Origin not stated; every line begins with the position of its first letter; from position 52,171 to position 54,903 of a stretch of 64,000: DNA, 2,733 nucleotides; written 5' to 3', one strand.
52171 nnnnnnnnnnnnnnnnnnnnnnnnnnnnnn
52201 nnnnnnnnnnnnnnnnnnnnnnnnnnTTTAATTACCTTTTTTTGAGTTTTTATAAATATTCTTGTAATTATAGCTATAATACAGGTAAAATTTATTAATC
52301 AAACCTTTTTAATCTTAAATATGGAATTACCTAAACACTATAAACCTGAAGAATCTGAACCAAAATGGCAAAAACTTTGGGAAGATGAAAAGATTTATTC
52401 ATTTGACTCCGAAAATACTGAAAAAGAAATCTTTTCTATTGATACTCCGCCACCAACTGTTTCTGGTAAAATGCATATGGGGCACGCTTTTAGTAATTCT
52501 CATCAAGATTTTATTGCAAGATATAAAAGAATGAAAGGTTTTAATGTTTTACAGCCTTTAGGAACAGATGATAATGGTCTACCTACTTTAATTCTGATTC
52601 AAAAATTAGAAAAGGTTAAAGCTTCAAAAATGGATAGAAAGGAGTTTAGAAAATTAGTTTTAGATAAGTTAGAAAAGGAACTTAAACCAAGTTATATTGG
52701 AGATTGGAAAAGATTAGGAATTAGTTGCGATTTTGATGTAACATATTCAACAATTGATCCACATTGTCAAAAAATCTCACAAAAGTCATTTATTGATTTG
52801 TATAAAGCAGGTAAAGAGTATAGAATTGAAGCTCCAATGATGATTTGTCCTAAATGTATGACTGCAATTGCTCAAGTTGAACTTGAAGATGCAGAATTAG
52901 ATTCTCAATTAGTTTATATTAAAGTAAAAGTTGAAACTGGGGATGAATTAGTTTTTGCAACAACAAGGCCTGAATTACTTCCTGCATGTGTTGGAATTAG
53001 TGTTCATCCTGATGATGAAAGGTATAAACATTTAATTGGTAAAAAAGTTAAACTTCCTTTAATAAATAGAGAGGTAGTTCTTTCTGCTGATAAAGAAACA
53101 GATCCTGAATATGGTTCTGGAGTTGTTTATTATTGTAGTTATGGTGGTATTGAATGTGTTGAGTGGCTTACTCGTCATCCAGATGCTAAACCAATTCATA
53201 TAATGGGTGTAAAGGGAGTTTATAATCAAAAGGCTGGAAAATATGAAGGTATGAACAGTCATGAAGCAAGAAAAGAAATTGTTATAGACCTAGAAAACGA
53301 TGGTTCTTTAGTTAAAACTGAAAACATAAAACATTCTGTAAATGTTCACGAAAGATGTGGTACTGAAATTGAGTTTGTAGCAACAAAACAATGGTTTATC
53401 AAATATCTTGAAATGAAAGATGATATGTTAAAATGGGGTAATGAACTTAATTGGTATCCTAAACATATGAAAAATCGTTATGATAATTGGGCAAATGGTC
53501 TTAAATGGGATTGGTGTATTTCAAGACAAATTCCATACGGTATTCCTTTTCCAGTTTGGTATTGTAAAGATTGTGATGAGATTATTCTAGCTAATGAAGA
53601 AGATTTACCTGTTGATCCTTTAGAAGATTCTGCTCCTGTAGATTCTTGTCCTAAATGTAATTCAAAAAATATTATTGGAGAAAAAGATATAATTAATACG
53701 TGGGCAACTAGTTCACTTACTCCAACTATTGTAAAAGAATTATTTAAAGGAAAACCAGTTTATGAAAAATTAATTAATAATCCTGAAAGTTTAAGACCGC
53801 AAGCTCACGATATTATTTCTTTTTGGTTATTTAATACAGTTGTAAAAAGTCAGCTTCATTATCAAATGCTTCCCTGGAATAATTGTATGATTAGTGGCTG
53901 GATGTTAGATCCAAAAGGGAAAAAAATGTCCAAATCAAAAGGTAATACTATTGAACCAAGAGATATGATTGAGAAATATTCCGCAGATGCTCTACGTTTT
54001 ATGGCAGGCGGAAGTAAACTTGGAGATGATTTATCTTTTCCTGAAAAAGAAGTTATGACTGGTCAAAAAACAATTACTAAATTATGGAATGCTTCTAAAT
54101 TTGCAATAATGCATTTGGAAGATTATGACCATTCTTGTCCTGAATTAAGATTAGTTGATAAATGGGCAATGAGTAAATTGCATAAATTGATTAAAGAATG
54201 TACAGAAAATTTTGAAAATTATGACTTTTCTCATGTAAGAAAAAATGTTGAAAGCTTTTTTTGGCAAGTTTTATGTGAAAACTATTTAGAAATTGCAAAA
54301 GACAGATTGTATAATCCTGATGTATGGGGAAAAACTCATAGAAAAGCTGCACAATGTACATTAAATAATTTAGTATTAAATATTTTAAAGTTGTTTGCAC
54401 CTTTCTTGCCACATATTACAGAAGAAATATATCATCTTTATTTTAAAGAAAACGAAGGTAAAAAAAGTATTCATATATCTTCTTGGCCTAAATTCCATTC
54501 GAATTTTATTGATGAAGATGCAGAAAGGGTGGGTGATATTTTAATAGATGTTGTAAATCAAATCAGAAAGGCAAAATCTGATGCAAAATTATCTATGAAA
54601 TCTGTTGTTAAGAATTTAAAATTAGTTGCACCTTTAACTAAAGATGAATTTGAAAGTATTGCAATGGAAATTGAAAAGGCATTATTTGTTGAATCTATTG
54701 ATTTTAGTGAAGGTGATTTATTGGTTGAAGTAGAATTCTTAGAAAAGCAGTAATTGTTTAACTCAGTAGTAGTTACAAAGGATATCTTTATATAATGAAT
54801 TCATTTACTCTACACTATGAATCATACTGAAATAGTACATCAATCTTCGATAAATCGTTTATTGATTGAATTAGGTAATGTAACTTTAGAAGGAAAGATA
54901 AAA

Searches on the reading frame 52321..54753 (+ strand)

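Call 50: search_protein_families(library=pfam, proteins=[window:52321-54753:+], max_evalue=0.00001)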
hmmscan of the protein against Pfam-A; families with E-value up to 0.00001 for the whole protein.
window:52321-54753:+ (810 aa): 4 families
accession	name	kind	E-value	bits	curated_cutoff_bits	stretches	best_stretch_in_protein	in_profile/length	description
PF00133.28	tRNA-synt_1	-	9.3e-80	268.8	22.7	1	15-572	1-412/414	tRNA synthetases class I (I, L, M and V)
PF08264.19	Anticodon_1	-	9.8e-40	136.3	25.1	1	613-762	1-143/148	Anticodon-binding domain of tRNA ligase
PF09334.17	tRNA-synt_1g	-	7.5e-25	87.9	20.1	2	40-184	3-131/391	tRNA synthetases class I (M)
PF01406.26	tRNA-synt_1e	-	1.1e-07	31.9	27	0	523-579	241-297/301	tRNA synthetases class I (C) catalytic domain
